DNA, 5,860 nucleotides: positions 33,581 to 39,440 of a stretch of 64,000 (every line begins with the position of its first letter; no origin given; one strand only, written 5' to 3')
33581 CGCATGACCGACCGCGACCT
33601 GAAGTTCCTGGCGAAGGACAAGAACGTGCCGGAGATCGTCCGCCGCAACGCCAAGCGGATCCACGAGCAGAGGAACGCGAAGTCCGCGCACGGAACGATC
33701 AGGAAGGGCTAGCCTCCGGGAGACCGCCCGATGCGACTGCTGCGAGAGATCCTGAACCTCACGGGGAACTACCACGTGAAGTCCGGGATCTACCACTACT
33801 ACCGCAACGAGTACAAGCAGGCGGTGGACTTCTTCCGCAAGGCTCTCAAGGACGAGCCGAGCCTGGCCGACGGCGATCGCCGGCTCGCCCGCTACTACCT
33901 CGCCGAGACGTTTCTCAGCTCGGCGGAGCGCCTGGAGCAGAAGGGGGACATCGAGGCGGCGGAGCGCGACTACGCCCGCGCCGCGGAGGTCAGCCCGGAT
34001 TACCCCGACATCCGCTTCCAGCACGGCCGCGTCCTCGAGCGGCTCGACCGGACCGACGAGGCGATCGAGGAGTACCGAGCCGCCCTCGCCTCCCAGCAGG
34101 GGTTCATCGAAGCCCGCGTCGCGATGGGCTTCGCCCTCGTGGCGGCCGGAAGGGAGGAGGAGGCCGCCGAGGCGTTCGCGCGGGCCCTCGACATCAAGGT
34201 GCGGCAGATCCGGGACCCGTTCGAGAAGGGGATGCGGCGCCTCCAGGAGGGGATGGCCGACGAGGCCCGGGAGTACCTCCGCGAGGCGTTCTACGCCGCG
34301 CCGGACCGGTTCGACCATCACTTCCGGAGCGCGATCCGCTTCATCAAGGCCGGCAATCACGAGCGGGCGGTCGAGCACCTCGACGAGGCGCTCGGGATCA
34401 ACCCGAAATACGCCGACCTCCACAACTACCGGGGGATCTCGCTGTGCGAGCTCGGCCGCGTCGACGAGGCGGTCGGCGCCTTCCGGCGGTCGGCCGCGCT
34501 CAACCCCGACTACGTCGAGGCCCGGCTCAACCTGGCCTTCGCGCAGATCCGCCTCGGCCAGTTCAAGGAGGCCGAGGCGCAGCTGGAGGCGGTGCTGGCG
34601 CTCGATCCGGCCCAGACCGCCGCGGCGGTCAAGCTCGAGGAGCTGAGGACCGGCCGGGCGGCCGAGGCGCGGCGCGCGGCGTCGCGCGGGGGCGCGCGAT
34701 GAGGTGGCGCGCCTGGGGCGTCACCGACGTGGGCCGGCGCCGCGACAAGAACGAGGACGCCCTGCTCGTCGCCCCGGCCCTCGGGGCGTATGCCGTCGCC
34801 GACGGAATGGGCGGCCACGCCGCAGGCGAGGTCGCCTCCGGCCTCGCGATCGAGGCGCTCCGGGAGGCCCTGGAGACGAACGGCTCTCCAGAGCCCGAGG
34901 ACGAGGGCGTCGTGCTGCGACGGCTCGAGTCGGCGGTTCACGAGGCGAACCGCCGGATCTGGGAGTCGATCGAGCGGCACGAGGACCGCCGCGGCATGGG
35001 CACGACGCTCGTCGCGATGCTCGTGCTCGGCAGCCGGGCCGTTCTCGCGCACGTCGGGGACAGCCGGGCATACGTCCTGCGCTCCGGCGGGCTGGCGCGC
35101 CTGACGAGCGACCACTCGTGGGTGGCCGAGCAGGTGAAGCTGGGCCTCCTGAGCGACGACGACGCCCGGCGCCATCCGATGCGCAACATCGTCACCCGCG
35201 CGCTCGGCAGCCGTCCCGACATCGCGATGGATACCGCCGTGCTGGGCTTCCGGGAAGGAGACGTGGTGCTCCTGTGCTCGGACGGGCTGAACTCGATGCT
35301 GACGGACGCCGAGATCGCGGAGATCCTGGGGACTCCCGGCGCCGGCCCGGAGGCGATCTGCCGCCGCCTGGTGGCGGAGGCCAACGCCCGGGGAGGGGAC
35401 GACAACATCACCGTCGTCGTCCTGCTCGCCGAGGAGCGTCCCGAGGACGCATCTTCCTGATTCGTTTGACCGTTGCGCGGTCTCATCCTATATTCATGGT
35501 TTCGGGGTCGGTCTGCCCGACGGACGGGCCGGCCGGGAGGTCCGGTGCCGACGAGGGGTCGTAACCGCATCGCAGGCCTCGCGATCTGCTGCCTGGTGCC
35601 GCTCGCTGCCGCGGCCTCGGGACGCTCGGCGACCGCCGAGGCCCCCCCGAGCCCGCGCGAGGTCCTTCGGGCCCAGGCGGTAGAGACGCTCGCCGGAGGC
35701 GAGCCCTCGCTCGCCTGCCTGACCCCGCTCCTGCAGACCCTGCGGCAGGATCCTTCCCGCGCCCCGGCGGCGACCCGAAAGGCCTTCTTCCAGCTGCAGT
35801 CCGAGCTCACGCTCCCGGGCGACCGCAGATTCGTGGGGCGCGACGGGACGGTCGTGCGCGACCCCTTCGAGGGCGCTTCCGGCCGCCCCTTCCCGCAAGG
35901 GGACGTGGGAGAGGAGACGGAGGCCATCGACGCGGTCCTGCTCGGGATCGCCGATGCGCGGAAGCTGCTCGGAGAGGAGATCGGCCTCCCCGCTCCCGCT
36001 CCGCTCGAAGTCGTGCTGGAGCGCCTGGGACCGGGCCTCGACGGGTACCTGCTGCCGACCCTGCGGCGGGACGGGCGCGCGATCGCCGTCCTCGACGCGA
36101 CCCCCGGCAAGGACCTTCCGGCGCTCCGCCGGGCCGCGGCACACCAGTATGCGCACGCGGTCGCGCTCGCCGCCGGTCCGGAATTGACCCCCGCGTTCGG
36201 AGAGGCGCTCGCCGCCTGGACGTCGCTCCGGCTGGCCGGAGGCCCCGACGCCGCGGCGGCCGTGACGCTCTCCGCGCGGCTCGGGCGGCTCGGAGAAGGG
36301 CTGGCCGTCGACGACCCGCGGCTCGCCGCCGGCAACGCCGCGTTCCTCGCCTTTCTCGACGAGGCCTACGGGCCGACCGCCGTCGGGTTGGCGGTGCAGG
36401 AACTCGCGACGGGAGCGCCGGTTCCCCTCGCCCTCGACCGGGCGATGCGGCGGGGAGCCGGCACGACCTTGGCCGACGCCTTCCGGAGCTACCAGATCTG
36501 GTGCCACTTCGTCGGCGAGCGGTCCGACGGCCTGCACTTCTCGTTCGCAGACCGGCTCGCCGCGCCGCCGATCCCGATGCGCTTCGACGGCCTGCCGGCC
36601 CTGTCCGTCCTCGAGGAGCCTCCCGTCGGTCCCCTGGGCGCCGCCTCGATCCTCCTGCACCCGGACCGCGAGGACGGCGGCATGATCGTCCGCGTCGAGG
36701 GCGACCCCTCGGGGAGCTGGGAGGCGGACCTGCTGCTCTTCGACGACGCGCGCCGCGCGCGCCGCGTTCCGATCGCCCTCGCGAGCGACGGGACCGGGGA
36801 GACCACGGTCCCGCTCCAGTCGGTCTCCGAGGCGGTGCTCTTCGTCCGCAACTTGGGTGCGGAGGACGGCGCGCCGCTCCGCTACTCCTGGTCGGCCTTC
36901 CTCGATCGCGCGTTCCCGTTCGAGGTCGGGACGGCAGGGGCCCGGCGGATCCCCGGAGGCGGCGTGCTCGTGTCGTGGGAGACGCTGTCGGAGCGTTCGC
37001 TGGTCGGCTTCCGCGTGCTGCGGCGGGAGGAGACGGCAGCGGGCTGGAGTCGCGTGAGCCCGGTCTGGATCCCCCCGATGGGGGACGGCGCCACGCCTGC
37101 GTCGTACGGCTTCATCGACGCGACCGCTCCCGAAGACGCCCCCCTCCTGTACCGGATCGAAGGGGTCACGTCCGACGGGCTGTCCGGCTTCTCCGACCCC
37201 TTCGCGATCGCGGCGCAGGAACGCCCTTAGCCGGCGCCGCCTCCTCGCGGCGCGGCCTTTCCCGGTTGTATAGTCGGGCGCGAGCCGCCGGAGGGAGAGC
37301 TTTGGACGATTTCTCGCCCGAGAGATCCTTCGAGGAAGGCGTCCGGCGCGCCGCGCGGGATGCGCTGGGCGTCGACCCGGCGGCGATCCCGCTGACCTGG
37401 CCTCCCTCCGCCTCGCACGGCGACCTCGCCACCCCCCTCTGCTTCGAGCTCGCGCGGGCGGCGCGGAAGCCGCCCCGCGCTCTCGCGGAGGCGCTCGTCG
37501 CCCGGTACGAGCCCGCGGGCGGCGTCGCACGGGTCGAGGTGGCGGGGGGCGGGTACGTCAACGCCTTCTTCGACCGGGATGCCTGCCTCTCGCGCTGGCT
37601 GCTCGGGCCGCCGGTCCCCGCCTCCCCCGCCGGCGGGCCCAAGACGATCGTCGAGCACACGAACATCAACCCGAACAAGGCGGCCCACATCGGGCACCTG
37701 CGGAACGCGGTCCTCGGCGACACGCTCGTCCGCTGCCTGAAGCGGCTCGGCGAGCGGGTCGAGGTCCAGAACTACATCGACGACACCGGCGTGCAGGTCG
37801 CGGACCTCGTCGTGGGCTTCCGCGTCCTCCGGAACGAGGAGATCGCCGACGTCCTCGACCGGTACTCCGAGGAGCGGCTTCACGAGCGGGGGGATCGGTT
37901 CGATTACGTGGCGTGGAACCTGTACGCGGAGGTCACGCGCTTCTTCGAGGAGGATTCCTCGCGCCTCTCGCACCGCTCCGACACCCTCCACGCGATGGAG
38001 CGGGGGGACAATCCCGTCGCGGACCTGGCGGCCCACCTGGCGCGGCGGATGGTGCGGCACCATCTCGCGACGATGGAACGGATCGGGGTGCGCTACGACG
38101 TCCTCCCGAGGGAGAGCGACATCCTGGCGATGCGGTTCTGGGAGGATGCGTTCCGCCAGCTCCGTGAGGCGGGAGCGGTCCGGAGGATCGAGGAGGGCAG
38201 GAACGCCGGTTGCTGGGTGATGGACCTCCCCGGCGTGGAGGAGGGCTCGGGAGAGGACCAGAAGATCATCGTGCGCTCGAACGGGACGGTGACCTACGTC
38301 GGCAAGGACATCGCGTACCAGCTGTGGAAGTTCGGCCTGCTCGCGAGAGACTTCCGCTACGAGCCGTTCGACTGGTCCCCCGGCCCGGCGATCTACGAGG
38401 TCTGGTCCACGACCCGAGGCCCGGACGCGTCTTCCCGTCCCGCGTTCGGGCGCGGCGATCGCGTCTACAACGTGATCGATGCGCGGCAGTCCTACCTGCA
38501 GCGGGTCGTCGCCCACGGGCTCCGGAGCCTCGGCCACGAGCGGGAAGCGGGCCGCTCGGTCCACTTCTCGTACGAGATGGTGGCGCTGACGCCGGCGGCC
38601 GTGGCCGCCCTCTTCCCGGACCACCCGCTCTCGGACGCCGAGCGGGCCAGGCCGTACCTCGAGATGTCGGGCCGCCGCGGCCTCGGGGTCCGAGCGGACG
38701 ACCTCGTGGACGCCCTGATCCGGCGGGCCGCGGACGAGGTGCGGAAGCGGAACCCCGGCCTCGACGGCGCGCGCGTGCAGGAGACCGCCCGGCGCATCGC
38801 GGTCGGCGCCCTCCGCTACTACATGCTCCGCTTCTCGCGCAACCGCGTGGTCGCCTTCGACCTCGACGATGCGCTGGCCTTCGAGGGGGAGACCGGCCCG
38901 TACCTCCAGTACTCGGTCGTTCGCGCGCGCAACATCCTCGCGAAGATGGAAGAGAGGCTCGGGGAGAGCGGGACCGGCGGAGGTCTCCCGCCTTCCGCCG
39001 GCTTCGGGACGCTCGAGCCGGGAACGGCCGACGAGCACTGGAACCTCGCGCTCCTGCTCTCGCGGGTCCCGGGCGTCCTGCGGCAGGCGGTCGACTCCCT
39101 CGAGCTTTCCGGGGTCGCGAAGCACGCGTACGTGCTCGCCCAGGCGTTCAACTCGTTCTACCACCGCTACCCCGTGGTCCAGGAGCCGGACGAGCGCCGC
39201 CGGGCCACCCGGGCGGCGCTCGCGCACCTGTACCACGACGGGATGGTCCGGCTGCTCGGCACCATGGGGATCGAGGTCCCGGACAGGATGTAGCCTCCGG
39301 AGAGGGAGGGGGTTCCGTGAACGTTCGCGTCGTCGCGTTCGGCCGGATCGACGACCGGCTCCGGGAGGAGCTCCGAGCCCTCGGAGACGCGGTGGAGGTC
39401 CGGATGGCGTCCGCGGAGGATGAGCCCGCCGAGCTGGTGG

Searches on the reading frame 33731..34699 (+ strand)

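Call 46: search_protein_families(library=pfam, proteins=[window:33731-34699:+], max_evalue=0.00001)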
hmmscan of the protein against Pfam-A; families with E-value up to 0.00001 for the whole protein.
window:33731-34699:+ (323 aa): 16 families
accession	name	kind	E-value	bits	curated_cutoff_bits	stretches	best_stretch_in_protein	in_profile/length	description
PF07719.23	TPR_2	-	1.4e-30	103.3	27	0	228-261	1-34/34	Tetratricopeptide repeat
PF13414.12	TPR_11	-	1.3e-25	89.3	26.8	1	238-276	4-42/42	TPR repeat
PF13181.12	TPR_8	-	2e-25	87.2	25.7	0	263-294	2-33/34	Tetratricopeptide repeat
PF14559.12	TPR_19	-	3.9e-25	88.4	25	1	241-297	4-60/68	Tetratricopeptide repeat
PF00515.34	TPR_1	-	1e-22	79.4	27.8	0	228-261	1-34/34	Tetratricopeptide repeat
PF13428.12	TPR_14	-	2.2e-22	77.7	23.5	0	231-269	4-42/44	Tetratricopeptide repeat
PF13432.12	TPR_16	-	2.5e-19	69.8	32.7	2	235-294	4-63/65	Tetratricopeptide repeat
PF13431.12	TPR_17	-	1.2e-17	63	24.4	0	251-282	2-33/34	Tetratricopeptide repeat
PF13424.12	TPR_12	-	2.3e-16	60.2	30.1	0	229-292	4-75/77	Tetratricopeptide repeat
PF24575.1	TPR_Slam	-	3.1e-14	53.7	35.2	0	235-284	54-103/104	Surface lipoprotein assembly modifier, N-terminal TPR repeats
PF13371.12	TPR_9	-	4e-12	46.4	35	0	253-299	20-66/73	Tetratricopeptide repeat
PF13174.12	TPR_6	-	1.3e-11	44.8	26.3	0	263-293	1-31/33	Tetratricopeptide repeat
PF14561.12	TPR_20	-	3.7e-08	34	25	0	180-229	8-57/90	Tetratricopeptide repeat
PF23914.1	TPR_CcmH_CycH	-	5.5e-08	33.2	42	0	240-299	62-124/158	Cytochrome c-type biogenesis protein H TPR domain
PF13176.12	TPR_7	-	6.7e-08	32.5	27.9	0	20-43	8-32/36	Tetratricopeptide repeat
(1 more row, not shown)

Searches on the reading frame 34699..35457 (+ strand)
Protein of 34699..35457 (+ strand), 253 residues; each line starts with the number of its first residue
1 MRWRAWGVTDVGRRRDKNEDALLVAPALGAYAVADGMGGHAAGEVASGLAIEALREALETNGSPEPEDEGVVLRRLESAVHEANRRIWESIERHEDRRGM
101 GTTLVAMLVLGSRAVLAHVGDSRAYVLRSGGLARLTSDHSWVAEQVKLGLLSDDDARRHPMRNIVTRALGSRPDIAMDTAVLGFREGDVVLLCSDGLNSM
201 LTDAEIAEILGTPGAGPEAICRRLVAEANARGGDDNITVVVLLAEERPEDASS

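Call 46: search_protein_families(library=pfam, proteins=[window:34699-35457:+], max_evalue=0.00001)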
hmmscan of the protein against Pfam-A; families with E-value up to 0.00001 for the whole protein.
window:34699-35457:+ (253 aa): 3 families
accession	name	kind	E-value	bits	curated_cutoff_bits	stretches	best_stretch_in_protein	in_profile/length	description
PF13672.11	PP2C_2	-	1.7e-18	67.4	24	1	14-205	8-182/209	Protein phosphatase 2C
PF00481.26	PP2C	-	4.9e-14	53.1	20.3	1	13-140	10-141/255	Protein phosphatase 2C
PF07228.17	SpoIIE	-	3.1e-09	37.5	25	1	32-242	8-189/192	Stage II sporulation protein E (SpoIIE)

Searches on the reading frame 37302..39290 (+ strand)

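Call 46: search_protein_families(library=pfam, proteins=[window:37302-39290:+], max_evalue=0.00001)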
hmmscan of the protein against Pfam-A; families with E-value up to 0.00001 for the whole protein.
window:37302-39290:+ (663 aa): 3 families
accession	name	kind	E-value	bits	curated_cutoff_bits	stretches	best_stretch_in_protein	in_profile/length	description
PF05746.21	DALR_1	-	3.4e-19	69.5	22.3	1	535-663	1-117/117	DALR anticodon binding domain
PF03485.21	Arg_tRNA_synt_N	-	6.3e-17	62.4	21.5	1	11-90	4-85/85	Arginyl tRNA synthetase N terminal domain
PF00750.26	tRNA-synt_1d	-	1.8e-16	60.5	23.3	1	114-338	21-220/349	tRNA synthetases class I (R), catalytic domain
